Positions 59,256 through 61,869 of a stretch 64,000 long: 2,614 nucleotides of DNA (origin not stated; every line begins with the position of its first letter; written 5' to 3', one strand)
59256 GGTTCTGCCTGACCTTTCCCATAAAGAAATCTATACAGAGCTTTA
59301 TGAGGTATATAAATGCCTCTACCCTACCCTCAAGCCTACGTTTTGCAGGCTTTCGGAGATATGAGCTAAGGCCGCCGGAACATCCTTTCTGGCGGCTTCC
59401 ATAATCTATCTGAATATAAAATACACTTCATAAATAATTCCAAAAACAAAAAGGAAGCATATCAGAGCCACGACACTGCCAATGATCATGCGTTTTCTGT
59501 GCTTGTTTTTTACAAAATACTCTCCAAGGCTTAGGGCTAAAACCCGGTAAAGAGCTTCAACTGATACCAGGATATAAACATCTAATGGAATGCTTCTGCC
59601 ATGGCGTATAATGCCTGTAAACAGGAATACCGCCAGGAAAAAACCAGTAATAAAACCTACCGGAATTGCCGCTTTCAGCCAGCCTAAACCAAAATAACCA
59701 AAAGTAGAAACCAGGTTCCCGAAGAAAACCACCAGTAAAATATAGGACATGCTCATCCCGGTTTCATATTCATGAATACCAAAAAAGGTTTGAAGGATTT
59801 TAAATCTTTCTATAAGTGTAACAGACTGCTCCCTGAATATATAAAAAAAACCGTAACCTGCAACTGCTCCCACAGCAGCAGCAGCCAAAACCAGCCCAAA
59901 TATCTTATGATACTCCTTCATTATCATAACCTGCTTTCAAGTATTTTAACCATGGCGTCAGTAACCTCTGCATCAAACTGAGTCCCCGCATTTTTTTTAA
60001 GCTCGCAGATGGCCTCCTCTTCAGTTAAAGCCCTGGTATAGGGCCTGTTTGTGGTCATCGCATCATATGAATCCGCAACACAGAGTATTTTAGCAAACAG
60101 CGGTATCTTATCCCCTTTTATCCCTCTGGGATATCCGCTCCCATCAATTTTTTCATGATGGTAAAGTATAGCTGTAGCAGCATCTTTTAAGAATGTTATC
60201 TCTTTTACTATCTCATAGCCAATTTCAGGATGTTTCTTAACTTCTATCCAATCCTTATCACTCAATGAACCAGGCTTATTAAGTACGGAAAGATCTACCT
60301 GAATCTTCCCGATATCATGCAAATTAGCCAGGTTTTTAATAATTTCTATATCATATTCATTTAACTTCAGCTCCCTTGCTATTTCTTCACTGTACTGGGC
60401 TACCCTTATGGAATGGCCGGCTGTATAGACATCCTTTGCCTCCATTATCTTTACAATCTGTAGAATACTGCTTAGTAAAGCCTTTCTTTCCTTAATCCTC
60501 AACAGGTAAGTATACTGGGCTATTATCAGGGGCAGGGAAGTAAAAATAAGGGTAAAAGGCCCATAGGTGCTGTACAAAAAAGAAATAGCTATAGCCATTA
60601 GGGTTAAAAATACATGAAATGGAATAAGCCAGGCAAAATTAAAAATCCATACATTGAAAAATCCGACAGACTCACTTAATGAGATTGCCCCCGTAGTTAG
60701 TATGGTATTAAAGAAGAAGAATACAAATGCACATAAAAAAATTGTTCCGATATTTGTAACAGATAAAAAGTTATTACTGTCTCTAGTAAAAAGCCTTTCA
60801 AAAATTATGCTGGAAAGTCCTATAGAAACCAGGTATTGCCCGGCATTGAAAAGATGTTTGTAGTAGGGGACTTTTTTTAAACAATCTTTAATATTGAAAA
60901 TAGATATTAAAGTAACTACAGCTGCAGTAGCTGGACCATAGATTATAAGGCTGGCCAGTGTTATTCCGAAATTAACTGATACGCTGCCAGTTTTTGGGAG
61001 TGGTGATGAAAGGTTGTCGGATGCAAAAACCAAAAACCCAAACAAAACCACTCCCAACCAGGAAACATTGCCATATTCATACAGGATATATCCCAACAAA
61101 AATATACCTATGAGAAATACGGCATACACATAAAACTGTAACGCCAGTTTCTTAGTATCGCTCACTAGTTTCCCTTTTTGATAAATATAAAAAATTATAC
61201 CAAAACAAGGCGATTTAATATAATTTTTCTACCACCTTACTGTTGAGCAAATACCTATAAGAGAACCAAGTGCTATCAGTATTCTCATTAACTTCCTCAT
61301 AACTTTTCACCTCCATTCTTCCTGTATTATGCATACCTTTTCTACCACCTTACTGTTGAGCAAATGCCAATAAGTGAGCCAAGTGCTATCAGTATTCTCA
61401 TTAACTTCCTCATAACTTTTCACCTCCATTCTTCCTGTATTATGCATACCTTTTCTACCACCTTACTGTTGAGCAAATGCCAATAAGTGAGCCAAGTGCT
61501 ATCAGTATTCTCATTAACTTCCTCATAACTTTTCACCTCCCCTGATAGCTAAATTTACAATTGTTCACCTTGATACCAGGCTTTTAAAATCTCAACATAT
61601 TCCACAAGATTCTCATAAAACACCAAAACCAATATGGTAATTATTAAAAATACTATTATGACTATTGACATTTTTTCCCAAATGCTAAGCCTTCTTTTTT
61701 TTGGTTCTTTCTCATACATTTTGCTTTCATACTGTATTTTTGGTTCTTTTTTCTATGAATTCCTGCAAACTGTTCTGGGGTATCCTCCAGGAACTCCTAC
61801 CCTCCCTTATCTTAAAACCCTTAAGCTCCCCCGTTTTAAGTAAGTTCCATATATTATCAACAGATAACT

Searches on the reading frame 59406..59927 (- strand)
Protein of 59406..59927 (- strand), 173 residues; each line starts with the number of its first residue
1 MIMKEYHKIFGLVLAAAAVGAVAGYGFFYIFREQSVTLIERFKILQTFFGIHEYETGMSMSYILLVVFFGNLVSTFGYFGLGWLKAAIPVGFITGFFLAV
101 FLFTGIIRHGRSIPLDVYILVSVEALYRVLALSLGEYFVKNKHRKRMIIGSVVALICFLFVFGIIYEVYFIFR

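Call 6: search_protein_families(library=pfam, proteins=[window:59406-59927:-], max_evalue=0.01)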
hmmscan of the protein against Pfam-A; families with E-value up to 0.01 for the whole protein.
window:59406-59927:- (173 aa): 0 families

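Call 7: search_protein_families(library=ncbifam, proteins=[window:59406-59927:-], max_evalue=0.01)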
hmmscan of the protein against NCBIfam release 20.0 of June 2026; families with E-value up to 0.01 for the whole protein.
window:59406-59927:- (173 aa): 0 families

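Call 23: find_homologous_proteins(query=window:59406-59927:-)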
Query window:59406-59927:- (173 aa): 7 proteins with E <= 0.001 among 936 candidates.
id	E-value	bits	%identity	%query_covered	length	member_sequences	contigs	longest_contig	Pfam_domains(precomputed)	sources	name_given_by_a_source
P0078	9.2e-101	353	100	99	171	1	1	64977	-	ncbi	ncbi:MAG: hypothetical protein ACQEP5_01165 [Actinomycetota bacterium]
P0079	2.4e-73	264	69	99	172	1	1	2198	-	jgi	-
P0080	1.8e-70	254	69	99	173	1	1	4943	-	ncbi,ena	-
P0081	1.9e-68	248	67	95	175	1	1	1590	-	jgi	jgi:hypothetical protein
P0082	1.5e-62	229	62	98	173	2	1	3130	-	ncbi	-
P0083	3.1e-60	221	62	98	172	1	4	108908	-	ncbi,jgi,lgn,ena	-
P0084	9.9e-46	174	53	98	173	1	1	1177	-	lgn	-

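Call 27: search_protein_families(library=pfam, alignment_id=A2, max_evalue=10)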
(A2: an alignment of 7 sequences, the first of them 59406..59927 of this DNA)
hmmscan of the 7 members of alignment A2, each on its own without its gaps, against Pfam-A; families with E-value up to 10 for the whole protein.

A. member 1, window:59406-59927:- (173 aa): 0 families

B. families by the number of members that match (of 7 scanned): 3 families
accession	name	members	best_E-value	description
PF11158.13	DUF2938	1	0.11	Protein of unknown function (DUF2938)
PF13829.11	DUF4191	1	0.84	Domain of unknown function (DUF4191)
PF17259.7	DUF5325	1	5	Family of unknown function (DUF5325)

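Call 35: search_protein_representatives(alignment_id=A2)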
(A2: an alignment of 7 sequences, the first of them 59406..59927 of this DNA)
Query: 7 sequences, 172 profile positions. Proteins with E-value up to 0.001 (for the whole library): 9; up to 1e-10: 8; up to 1e-30: 2. The best 9 are listed.
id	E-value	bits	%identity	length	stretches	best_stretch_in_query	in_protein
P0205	1.2e-46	175.0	-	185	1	3-171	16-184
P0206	8.5e-37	142.9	-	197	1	4-171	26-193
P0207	5.8e-19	84.9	-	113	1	3-86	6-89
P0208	6.8e-18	81.4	-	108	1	89-171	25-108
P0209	1.8e-17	80.0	-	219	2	4-139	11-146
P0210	1.9e-16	76.7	-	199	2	5-138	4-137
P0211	4.3e-16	75.5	-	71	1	103-172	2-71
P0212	2.7e-14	69.7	-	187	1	1-168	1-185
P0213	6.8e-09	52.1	-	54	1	1-54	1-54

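Call 45: predict_structure(alignment_id=A2)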
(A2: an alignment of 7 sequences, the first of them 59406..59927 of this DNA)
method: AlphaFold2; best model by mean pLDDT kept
length: 173 residues; sequences in the alignment: 7
mean_pLDDT: 60.2   pTM: 0.59
mean pLDDT of the five models: 60.2, 59.1, 58.9, 58.0, 57.1
residues with pLDDT >= 90: 1; 70-90: 44; 50-70: 82; < 50: 46
segments of 3 or more residues with pLDDT < 50: 1-6, 8-10, 33-50, 90-92, 103-112
pLDDT, mean of each block of 10 residues (from residue 1): 45 52 56 48 46 58 68 70 56 51 45 55 69 73 66 85 78 67
secondary structure, 60 per line:
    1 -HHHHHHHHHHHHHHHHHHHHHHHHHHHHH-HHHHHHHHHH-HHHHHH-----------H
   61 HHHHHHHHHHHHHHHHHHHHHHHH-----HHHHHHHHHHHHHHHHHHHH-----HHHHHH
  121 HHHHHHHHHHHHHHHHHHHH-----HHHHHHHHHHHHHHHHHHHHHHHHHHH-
elements in order: H2-30 H32-41 H43-48 H60-84 H90-109 H115-140 H146-172

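Call 51: fold_search(model_id=the predicted structure, library=pdb)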
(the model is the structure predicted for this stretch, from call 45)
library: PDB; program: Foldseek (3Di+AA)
matches with E <= 10: 161; with E <= 0.001: 0
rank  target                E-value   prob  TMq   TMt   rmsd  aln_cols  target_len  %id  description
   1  2elb                  7.8e-01  0.09  0.16  0.10  24.3       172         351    9  Crystal Structure of the BAR-PH domain of human APPL1 (released 2007-05-29)
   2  9og0_A                1.5e+00  0.23  0.35  0.25  16.6       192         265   15  Cryo-EM structure of OS9-SEL1L-HRD1 dimer (released 2025-07-30)
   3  7sq6_A                1.5e+00  0.20  0.28  0.12  17.8       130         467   18  Cryo-EM structure of mouse agonist ML-SA1-bound TRPML1 channel at 2.32 Angstrom resolution (released 2022-02-02)
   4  4bem_J                1.6e+00  0.10  0.24  0.23  14.2       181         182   12  Crystal structure of the F-type ATP synthase c-ring from Acetobacterium woodii. (released 2014-03-26)
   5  6nq9_C                1.8e+00  0.16  0.30  0.27  16.5       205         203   16  Crystal structure of YetJ mutant from Bacillus Subtilis - D195E (released 2019-04-17)
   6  9f63                  2.0e+00  0.12  0.27  0.12  18.6       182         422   13  Crystal structure of Saccharomyces cerevisiae pH nine-sensitive protein 1 (PNS1) (released 2024-05-15)
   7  6ubt_A                2.3e+00  0.18  0.30  0.17   9.0       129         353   13  Full length Glycine receptor reconstituted in lipid nanodisc in Gly-bound desensitized conformation (released 2020-07-29)
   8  5oxf_A                2.3e+00  0.07  0.21  0.07  24.2       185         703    9  An oligomerised bacterial dynamin pair provides a mechanism for the long range sensing and tethering of membranes (released 2018-09-05)
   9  4pgr                  2.4e+00  0.15  0.34  0.29  15.0       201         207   17  Crystal structure of YetJ from Bacillus Subtilis at pH 8 (released 2014-06-04)
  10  6nq7                  2.6e+00  0.15  0.33  0.30  14.8       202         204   16  Crystal structure of YetJ from Bacillus Subtilis crystallized in lipidic cubic phase (released 2019-04-17)
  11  4cof_D                2.7e+00  0.30  0.36  0.23   5.9       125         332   10  Crystal structure of a human gamma-aminobutyric acid receptor, the GABA(A)R-beta3 homopentamer (released 2014-06-04)
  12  6nq9_B                2.7e+00  0.15  0.34  0.30  16.0       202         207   15  Crystal structure of YetJ mutant from Bacillus Subtilis - D195E (released 2019-04-17)
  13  6nq9_A                2.7e+00  0.14  0.33  0.28  16.5       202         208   15  Crystal structure of YetJ mutant from Bacillus Subtilis - D195E (released 2019-04-17)
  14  6o7u_c                2.7e+00  0.11  0.28  0.25  16.4       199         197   10  Saccharomyces cerevisiae V-ATPase Stv1-VO (released 2019-04-03)
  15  9jtw_A                2.7e+00  0.08  0.23  0.12  20.7       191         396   13  AtALMT1 with LMNG and sterol mimic CHS (released 2025-03-12)
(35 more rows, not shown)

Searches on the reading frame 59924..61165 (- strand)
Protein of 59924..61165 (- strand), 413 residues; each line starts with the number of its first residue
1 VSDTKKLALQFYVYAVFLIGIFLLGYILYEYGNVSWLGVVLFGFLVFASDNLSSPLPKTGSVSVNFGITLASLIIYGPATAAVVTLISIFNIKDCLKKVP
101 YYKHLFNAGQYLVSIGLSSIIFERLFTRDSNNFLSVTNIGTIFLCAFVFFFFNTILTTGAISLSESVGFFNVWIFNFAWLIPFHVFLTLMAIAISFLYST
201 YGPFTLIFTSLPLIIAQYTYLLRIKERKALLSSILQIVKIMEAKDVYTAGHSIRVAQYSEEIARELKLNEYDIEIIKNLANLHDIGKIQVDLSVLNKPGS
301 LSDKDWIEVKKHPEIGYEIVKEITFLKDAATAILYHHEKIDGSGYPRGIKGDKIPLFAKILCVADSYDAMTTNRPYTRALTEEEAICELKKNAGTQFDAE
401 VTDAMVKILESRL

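Call 6: search_protein_families(library=pfam, proteins=[window:59924-61165:-], max_evalue=0.01)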
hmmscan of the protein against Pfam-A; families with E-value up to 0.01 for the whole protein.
window:59924-61165:- (413 aa): 3 families
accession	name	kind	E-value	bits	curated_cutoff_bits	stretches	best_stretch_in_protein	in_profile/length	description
PF13487.12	HD_5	-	2.1e-36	125.7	27.2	1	238-401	4-170/170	HD domain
PF01966.28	HD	-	7.9e-22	78.2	22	1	249-370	2-116/116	HD domain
PF20972.2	MASE9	-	6.7e-09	36.4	24.3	1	74-218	58-193/203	MASE9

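Call 7: search_protein_families(library=ncbifam, proteins=[window:59924-61165:-], max_evalue=0.01)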
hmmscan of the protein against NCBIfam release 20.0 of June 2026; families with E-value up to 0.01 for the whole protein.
window:59924-61165:- (413 aa): 6 families
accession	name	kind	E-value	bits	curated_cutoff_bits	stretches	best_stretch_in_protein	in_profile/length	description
NF053512.1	nitric_RR_NosR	exception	9.9e-37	126.9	400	1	227-411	171-356/422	response regulator c-di-GMP phosphodiesterase, NosR family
TIGR00277.1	HDIG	domain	9.8e-09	35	27.6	1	249-339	6-84/84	HDIG domain-containing metalloprotein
NF045665.1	NTPtran_DVU1551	equivalog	5.7e-05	22.3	315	1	217-289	185-261/359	DVU_1551 family NTP transferase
TIGR00295.1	TIGR00295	hypoth_equivalog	0.00051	19.8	172.35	1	246-288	12-56/164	TIGR00295 family protein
TIGR03319.1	RNase_Y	equivalog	0.0037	15.8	454.35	1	250-341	332-405/514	ribonuclease Y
TIGR01596.1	cas3_HD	equivalog_domain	0.0048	17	43.45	0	251-338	4-102/178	CRISPR-associated endonuclease Cas3''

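Call 64: search_solved_structures(query=window:59924-61165:-, max_evalue=1e-10, show_alignments=2)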
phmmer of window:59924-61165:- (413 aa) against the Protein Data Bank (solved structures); distinct sequences matched with E-value up to 1e-10: 5.
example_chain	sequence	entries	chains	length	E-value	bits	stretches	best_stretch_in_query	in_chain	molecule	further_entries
5z7c_A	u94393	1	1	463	8.5e-44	153.3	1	236-406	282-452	3'3'-cGAMP-specific phosphodiesterase 3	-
4mcw_A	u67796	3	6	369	3.3e-37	131.7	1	224-410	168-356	Metal dependent phosphohydrolase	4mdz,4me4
9rbz_A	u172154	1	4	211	7.2e-29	104.2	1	225-411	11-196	HD domain/sensory box protein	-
9rc0_A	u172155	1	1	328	2.1e-28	102.7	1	225-411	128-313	HD domain/sensory box protein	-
4r8z_A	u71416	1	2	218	1.3e-20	77.1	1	268-410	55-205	Cyclic di-GMP phosphodiesterase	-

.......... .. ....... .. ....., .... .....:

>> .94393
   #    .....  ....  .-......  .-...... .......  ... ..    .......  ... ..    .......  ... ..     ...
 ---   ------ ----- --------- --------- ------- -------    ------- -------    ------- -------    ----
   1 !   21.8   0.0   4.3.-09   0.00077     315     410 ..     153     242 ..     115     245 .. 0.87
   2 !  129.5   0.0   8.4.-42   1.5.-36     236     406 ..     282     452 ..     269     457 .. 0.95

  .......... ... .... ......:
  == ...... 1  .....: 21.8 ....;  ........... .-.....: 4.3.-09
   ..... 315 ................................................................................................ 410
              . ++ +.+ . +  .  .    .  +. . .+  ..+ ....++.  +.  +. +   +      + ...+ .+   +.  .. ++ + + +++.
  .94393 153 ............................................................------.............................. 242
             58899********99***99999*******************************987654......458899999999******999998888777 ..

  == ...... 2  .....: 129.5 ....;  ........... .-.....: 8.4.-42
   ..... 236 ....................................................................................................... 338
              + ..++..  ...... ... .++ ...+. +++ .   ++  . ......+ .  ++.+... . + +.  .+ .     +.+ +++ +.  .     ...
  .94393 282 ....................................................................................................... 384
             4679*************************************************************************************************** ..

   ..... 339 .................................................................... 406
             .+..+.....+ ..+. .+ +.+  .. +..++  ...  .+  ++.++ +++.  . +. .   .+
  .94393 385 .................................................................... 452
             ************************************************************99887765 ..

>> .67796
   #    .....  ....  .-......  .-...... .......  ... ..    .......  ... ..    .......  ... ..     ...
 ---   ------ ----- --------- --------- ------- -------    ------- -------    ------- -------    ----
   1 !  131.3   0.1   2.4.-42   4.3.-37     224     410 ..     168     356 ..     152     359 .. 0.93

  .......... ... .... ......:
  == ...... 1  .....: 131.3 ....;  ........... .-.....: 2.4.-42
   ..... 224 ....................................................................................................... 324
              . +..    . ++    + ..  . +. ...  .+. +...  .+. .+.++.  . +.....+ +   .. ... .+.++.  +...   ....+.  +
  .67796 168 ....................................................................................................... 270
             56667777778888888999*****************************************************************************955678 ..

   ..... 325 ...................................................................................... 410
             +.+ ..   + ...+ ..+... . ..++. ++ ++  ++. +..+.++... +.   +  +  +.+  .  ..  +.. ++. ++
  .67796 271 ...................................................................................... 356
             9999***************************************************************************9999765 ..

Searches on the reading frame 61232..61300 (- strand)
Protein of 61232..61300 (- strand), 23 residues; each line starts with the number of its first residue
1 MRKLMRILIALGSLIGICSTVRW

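Call 7: search_protein_families(library=ncbifam, proteins=[window:61232-61300:-], max_evalue=0.01)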
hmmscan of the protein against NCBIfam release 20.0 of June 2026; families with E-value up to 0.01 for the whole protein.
seq(23 aa): 0 families

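Call 46: search_protein_families(library=pfam, proteins=[window:61232-61300:-], max_evalue=10)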
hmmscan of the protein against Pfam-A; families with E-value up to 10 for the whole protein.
seq(23 aa): 0 families

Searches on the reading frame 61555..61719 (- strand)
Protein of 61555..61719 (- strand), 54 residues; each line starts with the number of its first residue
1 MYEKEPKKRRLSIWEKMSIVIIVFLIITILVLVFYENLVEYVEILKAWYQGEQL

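Call 6: search_protein_families(library=pfam, proteins=[window:61555-61719:-], max_evalue=0.01)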
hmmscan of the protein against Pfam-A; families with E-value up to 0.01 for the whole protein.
window:61555-61719:- (54 aa): 0 families

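Call 7: search_protein_families(library=ncbifam, proteins=[window:61555-61719:-], max_evalue=0.01)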
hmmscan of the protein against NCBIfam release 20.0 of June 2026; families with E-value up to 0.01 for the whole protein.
window:61555-61719:- (54 aa): 0 families

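Call 46: search_protein_families(library=pfam, proteins=[window:61555-61719:-], max_evalue=10)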
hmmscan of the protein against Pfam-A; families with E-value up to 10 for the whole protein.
window:61555-61719:- (54 aa): 2 families
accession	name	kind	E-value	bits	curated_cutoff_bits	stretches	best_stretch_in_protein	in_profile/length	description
PF07086.17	Jagunal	-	0.02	15.4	25.4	1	3-50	138-185/187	Jagunal, ER re-organisation during oogenesis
PF00957.27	Synaptobrevin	-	0.039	14.2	26.4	1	9-34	58-83/89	Synaptobrevin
